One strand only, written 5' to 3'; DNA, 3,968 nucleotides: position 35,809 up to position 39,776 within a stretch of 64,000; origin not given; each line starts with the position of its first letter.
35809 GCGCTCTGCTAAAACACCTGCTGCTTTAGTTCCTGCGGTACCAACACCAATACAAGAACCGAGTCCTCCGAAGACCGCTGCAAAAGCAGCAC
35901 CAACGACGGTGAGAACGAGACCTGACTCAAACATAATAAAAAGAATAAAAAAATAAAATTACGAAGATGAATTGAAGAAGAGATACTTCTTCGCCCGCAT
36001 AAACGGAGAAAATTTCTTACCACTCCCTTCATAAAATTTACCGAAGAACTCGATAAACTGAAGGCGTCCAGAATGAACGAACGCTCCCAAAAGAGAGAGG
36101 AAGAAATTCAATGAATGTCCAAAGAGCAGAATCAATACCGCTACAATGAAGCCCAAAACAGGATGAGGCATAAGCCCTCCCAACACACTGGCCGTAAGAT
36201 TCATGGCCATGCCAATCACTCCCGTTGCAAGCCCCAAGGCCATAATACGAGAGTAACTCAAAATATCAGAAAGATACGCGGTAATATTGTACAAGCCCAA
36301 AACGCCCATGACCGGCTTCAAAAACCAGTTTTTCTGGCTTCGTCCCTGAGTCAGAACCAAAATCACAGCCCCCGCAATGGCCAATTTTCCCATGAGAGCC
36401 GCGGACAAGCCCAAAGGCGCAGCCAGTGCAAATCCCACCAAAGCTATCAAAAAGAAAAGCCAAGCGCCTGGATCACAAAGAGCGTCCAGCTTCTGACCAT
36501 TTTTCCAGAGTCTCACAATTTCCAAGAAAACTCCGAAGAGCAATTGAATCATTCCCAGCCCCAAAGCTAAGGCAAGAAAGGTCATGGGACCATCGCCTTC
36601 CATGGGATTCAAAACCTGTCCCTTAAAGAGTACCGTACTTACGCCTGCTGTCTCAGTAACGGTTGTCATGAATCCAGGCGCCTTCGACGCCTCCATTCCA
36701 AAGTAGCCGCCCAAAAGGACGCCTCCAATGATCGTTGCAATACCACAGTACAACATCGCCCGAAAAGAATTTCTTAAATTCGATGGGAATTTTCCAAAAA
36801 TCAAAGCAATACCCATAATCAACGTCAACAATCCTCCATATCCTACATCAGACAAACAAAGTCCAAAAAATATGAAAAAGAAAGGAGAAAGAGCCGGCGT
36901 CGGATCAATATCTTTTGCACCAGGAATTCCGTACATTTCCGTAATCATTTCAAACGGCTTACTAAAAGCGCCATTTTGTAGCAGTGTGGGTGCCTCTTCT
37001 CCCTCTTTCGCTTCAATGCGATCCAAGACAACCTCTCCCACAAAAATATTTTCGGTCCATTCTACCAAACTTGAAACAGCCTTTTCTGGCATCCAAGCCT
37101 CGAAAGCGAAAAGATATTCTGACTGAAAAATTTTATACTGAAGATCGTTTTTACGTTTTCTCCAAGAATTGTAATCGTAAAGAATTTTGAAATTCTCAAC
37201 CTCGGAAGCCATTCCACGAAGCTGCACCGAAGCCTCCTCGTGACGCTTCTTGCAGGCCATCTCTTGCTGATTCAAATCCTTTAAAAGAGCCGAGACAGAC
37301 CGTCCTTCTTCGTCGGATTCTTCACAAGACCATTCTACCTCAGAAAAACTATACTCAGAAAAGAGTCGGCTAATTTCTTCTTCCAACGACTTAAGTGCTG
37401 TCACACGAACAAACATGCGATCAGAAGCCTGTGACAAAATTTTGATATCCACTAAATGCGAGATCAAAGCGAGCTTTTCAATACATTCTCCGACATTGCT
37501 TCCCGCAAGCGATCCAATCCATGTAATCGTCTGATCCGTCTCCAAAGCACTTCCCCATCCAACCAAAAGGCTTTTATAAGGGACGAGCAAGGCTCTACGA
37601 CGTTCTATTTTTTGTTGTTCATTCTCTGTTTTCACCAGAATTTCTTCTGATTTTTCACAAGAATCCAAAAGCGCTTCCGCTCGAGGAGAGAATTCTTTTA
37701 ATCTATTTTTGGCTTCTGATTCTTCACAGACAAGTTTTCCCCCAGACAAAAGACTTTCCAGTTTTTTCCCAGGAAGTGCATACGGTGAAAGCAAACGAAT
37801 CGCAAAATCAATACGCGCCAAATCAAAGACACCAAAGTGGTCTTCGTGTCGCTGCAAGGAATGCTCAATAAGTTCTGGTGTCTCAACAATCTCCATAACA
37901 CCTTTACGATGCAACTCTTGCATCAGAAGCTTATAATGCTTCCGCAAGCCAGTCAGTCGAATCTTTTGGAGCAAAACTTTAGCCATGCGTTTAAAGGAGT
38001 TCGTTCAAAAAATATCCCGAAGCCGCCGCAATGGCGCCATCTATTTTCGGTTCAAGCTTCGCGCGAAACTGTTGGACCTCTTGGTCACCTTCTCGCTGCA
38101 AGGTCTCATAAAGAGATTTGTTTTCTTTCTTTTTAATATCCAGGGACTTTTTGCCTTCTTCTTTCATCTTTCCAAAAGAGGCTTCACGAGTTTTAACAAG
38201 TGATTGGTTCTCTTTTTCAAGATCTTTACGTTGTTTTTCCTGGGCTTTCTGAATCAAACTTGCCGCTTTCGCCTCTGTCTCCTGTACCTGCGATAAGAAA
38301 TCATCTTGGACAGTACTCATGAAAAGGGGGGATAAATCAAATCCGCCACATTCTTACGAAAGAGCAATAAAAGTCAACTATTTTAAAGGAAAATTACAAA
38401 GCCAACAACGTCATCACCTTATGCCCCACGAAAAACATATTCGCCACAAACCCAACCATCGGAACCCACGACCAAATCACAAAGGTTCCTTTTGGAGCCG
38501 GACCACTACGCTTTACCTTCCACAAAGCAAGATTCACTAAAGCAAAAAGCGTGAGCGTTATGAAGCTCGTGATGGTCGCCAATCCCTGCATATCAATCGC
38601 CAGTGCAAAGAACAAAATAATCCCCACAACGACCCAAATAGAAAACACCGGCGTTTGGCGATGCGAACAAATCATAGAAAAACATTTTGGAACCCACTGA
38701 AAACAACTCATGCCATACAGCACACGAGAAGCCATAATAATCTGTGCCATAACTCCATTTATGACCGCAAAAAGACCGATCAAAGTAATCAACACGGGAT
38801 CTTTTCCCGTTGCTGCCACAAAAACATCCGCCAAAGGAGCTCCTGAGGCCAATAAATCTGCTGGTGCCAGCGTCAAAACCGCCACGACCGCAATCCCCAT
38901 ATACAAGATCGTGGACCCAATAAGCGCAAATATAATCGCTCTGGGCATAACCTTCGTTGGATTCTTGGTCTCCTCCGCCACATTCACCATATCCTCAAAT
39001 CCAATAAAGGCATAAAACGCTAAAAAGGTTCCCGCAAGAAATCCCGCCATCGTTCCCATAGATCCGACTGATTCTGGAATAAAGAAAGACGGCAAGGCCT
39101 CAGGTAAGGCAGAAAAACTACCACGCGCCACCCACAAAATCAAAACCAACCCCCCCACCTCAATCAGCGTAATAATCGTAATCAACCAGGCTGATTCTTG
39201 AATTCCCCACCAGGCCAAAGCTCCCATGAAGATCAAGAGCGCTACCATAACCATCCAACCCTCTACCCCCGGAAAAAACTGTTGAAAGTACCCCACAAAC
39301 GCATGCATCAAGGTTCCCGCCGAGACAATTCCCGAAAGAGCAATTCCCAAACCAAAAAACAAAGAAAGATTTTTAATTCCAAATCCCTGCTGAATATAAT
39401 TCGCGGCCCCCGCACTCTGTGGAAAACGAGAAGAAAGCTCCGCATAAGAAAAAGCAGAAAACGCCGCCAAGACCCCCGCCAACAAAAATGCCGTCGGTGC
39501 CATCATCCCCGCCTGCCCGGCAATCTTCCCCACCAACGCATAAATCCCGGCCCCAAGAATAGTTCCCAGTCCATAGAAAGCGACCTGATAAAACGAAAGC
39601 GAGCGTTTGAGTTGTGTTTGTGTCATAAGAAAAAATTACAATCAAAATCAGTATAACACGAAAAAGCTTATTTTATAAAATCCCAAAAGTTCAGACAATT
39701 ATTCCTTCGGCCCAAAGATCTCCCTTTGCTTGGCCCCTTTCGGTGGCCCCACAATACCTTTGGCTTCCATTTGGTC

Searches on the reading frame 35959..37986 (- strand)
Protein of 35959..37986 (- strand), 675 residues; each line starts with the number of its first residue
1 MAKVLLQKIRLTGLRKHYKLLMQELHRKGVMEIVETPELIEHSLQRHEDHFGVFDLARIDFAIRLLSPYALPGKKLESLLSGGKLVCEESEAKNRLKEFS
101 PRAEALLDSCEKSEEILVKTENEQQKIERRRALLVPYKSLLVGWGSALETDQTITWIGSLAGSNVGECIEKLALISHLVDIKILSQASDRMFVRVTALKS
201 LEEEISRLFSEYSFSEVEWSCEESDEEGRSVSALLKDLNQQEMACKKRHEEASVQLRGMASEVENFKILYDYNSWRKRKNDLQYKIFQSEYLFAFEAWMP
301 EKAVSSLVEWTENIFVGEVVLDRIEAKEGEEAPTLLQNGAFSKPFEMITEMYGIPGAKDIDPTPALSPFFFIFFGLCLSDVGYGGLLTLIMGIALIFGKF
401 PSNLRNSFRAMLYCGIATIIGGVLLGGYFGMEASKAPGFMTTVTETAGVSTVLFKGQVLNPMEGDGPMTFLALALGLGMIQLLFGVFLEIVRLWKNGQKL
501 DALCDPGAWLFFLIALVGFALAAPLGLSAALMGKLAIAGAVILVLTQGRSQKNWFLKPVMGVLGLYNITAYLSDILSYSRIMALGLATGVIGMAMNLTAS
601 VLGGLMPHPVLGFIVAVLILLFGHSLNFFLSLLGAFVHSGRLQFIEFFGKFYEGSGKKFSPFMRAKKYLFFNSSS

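Call 36: search_protein_families(library=pfam, proteins=[window:35959-37986:-], max_evalue=0.00001)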
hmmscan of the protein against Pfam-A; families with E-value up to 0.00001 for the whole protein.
window:35959-37986:- (675 aa): 1 family
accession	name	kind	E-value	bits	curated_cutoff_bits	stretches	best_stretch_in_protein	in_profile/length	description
PF01496.24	V_ATPase_I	-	6.7e-21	74.4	30.7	2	178-398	196-416/815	V-type ATPase 116kDa subunit family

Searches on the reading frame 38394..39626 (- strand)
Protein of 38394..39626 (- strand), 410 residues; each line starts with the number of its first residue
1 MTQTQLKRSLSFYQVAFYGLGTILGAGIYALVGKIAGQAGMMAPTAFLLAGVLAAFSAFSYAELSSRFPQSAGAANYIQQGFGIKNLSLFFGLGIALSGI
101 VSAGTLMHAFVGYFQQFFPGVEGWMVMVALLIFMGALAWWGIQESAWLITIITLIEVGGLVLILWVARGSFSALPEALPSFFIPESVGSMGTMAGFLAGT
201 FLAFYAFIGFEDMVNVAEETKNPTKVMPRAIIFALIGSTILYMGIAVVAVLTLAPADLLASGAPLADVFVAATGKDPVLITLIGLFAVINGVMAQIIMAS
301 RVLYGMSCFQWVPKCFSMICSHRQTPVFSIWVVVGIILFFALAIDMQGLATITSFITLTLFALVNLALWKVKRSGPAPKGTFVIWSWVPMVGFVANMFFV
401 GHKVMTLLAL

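Call 39: search_protein_families(library=pfam, proteins=[window:38394-39626:-], max_evalue=0.00001)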
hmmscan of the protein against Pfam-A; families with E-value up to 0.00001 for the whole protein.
window:38394-39626:- (410 aa): 3 families
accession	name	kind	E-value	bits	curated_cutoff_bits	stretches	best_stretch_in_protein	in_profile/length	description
PF13520.12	AA_permease_2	-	3.2e-31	109.1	27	1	10-400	1-401/427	Amino acid permease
PF00324.27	AA_permease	-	5.3e-26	91.8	24.6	1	15-370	2-372/470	Amino acid permease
PF03845.19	Spore_permease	-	2.5e-06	27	23.4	1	10-254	2-235/321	Spore germination protein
